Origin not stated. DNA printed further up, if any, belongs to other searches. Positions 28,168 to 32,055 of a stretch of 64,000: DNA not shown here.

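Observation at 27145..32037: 1630-aa nucleotidyl cyclase with two separate multi-TM blocks and a PAS sensor upstream of the class III catalytic domain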

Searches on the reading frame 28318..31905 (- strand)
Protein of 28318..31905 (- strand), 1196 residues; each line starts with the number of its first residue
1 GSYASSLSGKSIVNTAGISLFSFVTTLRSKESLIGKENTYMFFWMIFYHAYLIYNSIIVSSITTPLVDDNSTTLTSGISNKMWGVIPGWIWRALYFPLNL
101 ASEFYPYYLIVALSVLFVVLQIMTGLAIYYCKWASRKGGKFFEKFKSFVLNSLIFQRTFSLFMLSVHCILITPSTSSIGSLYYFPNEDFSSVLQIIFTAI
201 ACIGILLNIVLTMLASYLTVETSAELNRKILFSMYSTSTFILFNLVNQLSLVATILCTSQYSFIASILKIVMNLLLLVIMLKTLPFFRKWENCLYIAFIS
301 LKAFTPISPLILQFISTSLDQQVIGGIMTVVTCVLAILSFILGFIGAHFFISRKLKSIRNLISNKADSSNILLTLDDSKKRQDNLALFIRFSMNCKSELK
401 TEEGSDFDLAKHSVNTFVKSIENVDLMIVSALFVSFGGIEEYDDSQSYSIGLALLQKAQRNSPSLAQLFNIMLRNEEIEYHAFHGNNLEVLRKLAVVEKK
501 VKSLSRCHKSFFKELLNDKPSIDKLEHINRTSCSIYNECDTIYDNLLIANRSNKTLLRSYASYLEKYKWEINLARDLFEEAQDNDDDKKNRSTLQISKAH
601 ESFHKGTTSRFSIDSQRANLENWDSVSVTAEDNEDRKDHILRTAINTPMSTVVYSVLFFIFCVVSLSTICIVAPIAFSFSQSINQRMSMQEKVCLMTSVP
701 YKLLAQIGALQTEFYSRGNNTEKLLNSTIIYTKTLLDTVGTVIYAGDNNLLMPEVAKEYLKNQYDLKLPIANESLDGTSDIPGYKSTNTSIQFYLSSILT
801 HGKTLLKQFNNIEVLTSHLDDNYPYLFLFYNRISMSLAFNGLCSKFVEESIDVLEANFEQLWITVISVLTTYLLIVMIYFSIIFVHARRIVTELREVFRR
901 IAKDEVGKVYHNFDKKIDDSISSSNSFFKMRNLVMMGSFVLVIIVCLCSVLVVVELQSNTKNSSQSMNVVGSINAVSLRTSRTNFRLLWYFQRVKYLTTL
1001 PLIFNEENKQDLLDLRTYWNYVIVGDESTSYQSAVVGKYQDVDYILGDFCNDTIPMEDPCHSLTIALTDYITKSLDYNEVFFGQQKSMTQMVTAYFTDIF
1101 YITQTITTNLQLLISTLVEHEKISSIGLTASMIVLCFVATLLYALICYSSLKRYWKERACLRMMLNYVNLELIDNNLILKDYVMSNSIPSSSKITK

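Call 26: find_homologous_proteins(query=A1, max_evalue=0.001)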
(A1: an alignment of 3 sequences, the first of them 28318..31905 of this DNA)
Query A1 (3 sequences) (1196 aa, profile of the alignment): 2 proteins with E <= 0.001 among 8000 candidates.
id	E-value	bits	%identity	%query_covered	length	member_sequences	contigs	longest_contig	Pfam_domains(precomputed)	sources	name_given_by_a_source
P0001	0.0e+0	2226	100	100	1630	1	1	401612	PF13426.14,PF08448.17,PF00211.26,PF00989.32,PF25474.2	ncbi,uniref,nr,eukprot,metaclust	ncbi:hypothetical protein NAEGRDRAFT_68774 [Naegleria gruberi]|uniref:Uncharacterized protein FM180 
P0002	0.0e+0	2214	70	99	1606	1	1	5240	PF13426.14,PF08448.17,PF00211.26,PF00989.32,PF25474.2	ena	-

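Call 37: search_protein_representatives(alignment_id=A1)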
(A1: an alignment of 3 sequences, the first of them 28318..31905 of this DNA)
Query: 3 sequences, 1198 profile positions. Proteins with E-value up to 0.001 (for the whole library): 175; up to 1e-10: 119; up to 1e-30: 70. The best 150 are listed.
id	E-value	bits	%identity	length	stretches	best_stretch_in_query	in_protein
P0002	0.0e+00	2213.5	-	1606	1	1-1198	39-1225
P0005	3.2e-226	770.6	-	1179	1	425-1198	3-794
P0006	2.9e-217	740.9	-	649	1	2-557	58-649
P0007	1.6e-187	642.4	-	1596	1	5-1192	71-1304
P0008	1.1e-180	619.8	-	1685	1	21-1193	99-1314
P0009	8.8e-175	600.2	-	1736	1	34-1192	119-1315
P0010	1.3e-172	593.1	-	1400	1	66-1190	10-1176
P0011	5.3e-148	511.5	-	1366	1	8-1192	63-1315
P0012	9.1e-148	510.7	-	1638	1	78-1193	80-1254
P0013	9.9e-145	500.7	-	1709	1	80-1196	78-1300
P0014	3.2e-144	499.0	-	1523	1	45-1196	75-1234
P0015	5.6e-138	478.3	-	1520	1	179-1192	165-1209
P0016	9.4e-135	467.6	-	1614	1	6-1193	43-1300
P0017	3.5e-127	442.6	-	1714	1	84-1192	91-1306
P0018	6.1e-126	438.5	-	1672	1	81-1198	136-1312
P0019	6.5e-126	438.4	-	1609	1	81-1193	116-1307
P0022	4.9e-121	422.2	-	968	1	70-830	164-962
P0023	2.1e-118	413.5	-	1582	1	22-1197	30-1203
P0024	2.6e-116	406.6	-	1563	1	78-1194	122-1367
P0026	1.7e-112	394.0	-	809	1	594-1193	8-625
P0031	5.4e-100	352.5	-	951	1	39-850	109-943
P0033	2.8e-98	346.8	-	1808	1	74-1189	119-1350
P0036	8.6e-86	305.5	-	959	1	82-830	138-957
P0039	3.9e-78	280.1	-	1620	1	79-1195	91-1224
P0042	1.2e-64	235.4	-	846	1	82-768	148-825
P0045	8.6e-60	219.4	-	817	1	81-712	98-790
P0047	2.4e-54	201.3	-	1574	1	106-1187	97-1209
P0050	3.1e-52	194.3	-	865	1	89-718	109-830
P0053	7.9e-50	186.3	-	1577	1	100-1189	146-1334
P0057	5.2e-45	170.4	-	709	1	72-651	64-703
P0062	2.0e-41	158.5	-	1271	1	98-993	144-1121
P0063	4.3e-41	157.4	-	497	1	921-1194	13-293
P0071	3.4e-32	128.0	-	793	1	99-620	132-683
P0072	3.5e-32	127.9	-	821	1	83-716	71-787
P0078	2.0e-28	115.5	-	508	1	870-1193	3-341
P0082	2.8e-27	111.7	-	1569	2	663-1190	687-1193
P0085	2.8e-25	105.1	-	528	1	826-1193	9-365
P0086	2.8e-24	101.7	-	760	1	106-611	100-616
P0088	3.6e-24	101.4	-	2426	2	288-1192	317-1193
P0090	3.7e-23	98.0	-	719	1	92-603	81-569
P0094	8.1e-21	90.3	-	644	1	112-711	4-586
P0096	4.9e-20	87.7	-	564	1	880-1194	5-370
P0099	1.4e-19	86.1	-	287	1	1000-1193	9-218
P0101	4.9e-19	84.4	-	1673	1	285-1195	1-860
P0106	8.0e-17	77.0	-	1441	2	196-760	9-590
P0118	5.3e-13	64.4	-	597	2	443-605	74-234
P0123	1.4e-10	56.3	-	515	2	235-576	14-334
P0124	2.3e-10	55.6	-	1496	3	292-620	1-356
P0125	3.1e-10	55.2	-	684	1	557-1182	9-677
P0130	2.1e-09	52.5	-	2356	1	95-623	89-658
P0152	1.8e-06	42.7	-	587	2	541-605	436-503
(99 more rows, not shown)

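Call 39: list_cluster_members(proteins=[P0007, P0009, P0012, P0014, P0023, P0033, P0039, P0047, P0053, P0088])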
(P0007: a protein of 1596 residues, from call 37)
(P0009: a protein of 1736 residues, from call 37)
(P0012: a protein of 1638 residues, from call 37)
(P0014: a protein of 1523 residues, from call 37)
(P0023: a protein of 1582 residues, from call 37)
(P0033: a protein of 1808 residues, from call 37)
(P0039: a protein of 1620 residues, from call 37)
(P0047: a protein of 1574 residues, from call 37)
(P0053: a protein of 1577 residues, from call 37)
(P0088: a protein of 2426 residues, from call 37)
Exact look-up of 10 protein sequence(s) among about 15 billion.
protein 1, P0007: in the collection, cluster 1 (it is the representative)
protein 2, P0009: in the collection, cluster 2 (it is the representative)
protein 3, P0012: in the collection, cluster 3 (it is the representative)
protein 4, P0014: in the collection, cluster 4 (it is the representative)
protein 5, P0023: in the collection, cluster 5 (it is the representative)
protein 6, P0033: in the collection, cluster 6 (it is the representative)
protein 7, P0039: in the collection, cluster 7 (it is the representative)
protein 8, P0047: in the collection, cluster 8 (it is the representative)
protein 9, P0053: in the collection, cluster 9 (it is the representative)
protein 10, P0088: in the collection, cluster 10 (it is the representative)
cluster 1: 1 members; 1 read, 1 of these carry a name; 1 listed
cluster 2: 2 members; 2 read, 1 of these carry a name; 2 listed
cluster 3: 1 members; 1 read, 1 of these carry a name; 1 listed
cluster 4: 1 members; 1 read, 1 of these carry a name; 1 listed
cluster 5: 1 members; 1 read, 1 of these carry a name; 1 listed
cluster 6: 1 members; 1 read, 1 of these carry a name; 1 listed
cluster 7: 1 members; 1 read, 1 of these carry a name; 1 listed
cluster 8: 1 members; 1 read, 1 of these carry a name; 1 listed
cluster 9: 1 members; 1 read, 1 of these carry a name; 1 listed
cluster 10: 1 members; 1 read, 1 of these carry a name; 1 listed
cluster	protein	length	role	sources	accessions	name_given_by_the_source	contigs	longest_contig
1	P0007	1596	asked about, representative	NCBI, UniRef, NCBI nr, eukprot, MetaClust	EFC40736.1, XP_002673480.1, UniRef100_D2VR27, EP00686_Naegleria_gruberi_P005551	predicted protein [Naegleria gruberi] | Predicted protein n=1 Tax=Naegleria gruberi TaxID=5762 RepID=D2VR27_NAEGR | uncharacterized protein NAEGRDRAFT_71437 [Naegleria gruberi]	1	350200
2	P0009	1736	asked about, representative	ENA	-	-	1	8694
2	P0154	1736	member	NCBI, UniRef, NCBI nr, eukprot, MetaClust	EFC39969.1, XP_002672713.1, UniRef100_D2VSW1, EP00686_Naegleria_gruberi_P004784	predicted protein [Naegleria gruberi] | Predicted protein n=1 Tax=Naegleria gruberi TaxID=5762 RepID=D2VSW1_NAEGR | uncharacterized protein NAEGRDRAFT_72081 [Naegleria gruberi]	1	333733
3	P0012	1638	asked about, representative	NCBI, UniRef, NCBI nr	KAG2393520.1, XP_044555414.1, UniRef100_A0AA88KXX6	hypothetical protein C9374_007051 [Naegleria lovaniensis] | Adenylate and Guanylate cyclase catalytic domain containing protein n=1 Tax=Naegleria ... | uncharacterized protein C9374_007051 [Naegleria lovaniensis]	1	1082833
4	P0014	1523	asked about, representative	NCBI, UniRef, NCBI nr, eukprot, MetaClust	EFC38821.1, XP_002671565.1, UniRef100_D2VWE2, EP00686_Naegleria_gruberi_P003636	predicted protein [Naegleria gruberi] | Predicted protein n=1 Tax=Naegleria gruberi TaxID=5762 RepID=D2VWE2_NAEGR | uncharacterized protein NAEGRDRAFT_73350 [Naegleria gruberi]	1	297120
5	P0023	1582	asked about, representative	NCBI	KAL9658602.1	hypothetical protein ABK040_006139 [Willaertia magna]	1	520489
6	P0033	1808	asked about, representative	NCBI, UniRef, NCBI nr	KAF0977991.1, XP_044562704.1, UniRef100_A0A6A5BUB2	hypothetical protein FDP41_003313 [Naegleria fowleri] | Guanylate cyclase domain-containing protein n=1 Tax=Naegleria fowleri TaxID=5763 ... | uncharacterized protein FDP41_003313 [Naegleria fowleri]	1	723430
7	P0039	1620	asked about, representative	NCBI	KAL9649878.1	hypothetical protein ABK040_011351 [Willaertia magna]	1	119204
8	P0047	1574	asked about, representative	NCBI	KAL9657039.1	hypothetical protein ABK040_014587 [Willaertia magna]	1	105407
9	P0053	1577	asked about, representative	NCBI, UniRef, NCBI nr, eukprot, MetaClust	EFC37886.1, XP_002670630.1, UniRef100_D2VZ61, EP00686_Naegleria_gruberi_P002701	predicted protein [Naegleria gruberi] | Predicted protein n=1 Tax=Naegleria gruberi TaxID=5762 RepID=D2VZ61_NAEGR | uncharacterized protein NAEGRDRAFT_74371 [Naegleria gruberi]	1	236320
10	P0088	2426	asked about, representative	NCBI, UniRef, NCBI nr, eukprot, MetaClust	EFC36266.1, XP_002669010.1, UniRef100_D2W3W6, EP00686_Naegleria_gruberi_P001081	predicted protein [Naegleria gruberi] | Predicted protein n=1 Tax=Naegleria gruberi TaxID=5762 RepID=D2W3W6_NAEGR | uncharacterized protein NAEGRDRAFT_60042 [Naegleria gruberi]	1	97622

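Call 40: list_cluster_members(proteins=[P0022, P0031, P0036, P0042, P0045, P0050, P0057, P0062, P0072, P0130])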
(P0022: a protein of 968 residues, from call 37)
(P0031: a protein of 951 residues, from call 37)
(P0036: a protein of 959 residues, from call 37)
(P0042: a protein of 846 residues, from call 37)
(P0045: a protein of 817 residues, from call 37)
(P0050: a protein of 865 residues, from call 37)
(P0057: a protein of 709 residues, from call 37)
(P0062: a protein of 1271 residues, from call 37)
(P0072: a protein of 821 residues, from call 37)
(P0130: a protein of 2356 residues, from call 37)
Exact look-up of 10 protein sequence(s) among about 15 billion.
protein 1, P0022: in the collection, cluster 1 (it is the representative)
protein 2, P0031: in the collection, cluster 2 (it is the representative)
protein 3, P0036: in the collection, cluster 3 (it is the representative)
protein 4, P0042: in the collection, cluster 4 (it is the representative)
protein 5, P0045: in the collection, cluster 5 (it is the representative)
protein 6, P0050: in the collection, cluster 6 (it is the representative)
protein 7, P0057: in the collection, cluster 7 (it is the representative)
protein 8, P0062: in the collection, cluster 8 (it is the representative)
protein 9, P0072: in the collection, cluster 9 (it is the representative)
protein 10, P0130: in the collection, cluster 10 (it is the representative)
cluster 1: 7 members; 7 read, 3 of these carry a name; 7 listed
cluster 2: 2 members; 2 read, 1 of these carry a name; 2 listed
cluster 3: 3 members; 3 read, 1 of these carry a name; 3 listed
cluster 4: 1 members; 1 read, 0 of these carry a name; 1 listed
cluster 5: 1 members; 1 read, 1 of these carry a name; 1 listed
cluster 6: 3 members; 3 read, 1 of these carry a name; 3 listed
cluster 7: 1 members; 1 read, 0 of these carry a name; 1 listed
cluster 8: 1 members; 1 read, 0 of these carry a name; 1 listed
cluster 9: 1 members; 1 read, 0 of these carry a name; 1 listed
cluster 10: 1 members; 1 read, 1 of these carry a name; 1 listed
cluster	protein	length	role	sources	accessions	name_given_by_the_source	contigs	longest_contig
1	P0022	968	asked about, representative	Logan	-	-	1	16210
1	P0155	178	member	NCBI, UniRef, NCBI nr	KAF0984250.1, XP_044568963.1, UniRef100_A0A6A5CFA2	hypothetical protein FDP41_007427 [Naegleria fowleri] | Guanylate cyclase domain-containing protein n=1 Tax=Naegleria fowleri TaxID=5763 ... | uncharacterized protein FDP41_007427 [Naegleria fowleri]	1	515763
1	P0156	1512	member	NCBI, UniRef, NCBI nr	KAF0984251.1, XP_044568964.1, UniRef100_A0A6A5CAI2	hypothetical protein FDP41_007428 [Naegleria fowleri] | PAS domain-containing protein n=1 Tax=Naegleria fowleri TaxID=5763 RepID=A0A6A5CAI2_NAEFO | uncharacterized protein FDP41_007428 [Naegleria fowleri]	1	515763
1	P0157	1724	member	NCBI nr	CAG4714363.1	unnamed protein product [Naegleria fowleri]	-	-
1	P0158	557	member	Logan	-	-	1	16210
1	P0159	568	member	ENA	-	-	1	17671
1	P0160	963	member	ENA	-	-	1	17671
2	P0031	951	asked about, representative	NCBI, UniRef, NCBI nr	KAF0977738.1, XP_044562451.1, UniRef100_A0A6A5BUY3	hypothetical protein FDP41_003060 [Naegleria fowleri] | TmcB/TmcC TPR repeats domain-containing protein n=1 Tax=Naegleria fowleri TaxID=5763 ... | uncharacterized protein FDP41_003060 [Naegleria fowleri]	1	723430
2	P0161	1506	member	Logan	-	-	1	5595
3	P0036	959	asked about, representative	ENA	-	-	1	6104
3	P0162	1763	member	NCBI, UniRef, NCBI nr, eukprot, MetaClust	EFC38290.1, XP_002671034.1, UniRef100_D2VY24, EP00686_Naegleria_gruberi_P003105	predicted protein [Naegleria gruberi] | Predicted protein n=2 Tax=Naegleria gruberi TaxID=5762 RepID=D2VY24_NAEGR | uncharacterized protein NAEGRDRAFT_73946 [Naegleria gruberi]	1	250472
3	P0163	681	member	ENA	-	-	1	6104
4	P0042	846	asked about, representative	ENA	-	-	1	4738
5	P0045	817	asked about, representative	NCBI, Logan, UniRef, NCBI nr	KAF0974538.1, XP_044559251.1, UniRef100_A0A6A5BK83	hypothetical protein FDP41_006570 [Naegleria fowleri] | TmcB/TmcC TPR repeats domain-containing protein n=1 Tax=Naegleria fowleri TaxID=5763 ... | uncharacterized protein FDP41_006570 [Naegleria fowleri]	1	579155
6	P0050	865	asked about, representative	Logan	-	-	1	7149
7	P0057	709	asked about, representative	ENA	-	-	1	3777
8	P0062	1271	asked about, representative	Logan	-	-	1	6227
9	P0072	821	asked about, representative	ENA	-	-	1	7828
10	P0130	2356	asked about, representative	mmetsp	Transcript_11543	Transcript_11543/g.30692 ORF Transcript_11543/g.30692 Transcript_11543/m.30692 ...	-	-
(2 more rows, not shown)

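Call 41: list_cluster_members(proteins=[P0086, P0090, P0094, P0071, P0123, P0125, P0106, P0124, P0101, P0118])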
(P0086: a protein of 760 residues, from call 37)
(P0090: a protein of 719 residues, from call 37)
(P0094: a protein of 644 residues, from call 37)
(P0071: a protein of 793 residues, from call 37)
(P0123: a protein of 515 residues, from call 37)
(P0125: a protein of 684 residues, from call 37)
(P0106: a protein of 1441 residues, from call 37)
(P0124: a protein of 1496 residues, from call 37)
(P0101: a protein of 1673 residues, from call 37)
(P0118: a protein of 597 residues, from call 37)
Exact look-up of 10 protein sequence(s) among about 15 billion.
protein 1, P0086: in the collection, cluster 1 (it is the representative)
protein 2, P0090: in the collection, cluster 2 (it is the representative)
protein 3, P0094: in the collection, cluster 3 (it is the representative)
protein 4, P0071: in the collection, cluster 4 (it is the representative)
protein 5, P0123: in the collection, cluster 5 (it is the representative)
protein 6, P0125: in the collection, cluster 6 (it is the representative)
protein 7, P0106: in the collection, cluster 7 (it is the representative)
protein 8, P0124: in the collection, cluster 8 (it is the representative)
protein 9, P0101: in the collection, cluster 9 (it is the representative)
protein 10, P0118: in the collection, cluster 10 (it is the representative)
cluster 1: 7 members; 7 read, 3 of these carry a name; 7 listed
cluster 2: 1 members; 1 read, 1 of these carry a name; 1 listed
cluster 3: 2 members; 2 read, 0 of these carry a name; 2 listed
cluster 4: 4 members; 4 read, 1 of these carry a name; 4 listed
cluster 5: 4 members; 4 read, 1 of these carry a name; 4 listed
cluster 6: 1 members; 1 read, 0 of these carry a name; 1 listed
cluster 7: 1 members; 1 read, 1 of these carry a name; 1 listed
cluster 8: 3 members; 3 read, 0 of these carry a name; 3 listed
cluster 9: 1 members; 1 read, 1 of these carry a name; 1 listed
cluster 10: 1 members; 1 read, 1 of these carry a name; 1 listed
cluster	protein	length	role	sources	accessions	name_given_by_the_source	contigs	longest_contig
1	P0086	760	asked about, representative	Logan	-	-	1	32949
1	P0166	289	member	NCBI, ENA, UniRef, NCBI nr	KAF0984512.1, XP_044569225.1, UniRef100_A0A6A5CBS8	hypothetical protein FDP41_000411 [Naegleria fowleri] | Uncharacterized protein n=1 Tax=Naegleria fowleri TaxID=5763 RepID=A0A6A5CBS8_NAEFO | uncharacterized protein FDP41_000411 [Naegleria fowleri]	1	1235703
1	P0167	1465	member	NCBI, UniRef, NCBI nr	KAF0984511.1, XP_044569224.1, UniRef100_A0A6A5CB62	hypothetical protein FDP41_000410 [Naegleria fowleri] | Guanylate cyclase domain-containing protein n=1 Tax=Naegleria fowleri TaxID=5763 ... | uncharacterized protein FDP41_000410 [Naegleria fowleri]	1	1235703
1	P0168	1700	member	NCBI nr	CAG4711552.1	unnamed protein product [Naegleria fowleri]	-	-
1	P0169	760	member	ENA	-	-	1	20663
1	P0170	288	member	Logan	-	-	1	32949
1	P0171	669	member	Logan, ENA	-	-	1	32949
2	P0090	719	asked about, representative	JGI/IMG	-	hypothetical protein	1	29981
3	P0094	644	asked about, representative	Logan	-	-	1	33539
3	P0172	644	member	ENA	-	-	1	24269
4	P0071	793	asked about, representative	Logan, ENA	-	-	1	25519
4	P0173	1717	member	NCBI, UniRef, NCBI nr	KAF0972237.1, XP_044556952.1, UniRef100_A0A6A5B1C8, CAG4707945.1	hypothetical protein FDP41_009545 [Naegleria fowleri] | Guanylate cyclase domain-containing protein n=1 Tax=Naegleria fowleri TaxID=5763 ... | uncharacterized protein FDP41_009545 [Naegleria fowleri]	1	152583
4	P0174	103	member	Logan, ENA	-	-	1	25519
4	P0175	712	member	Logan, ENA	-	-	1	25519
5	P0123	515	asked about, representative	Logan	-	-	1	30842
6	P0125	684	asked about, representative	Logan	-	-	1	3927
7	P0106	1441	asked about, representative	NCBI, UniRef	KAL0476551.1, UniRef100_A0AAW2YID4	cob [Acrasis kona] | Cob n=1 Tax=Acrasis kona TaxID=1008807 RepID=A0AAW2YID4_9EUKA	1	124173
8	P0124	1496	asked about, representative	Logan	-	-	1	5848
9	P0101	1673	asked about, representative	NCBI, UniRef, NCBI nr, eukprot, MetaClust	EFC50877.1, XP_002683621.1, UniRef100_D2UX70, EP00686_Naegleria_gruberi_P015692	predicted protein [Naegleria gruberi] | Predicted protein n=1 Tax=Naegleria gruberi TaxID=5762 RepID=D2UX70_NAEGR | uncharacterized protein NAEGRDRAFT_45297 [Naegleria gruberi]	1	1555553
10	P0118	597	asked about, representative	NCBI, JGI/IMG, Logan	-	hypothetical protein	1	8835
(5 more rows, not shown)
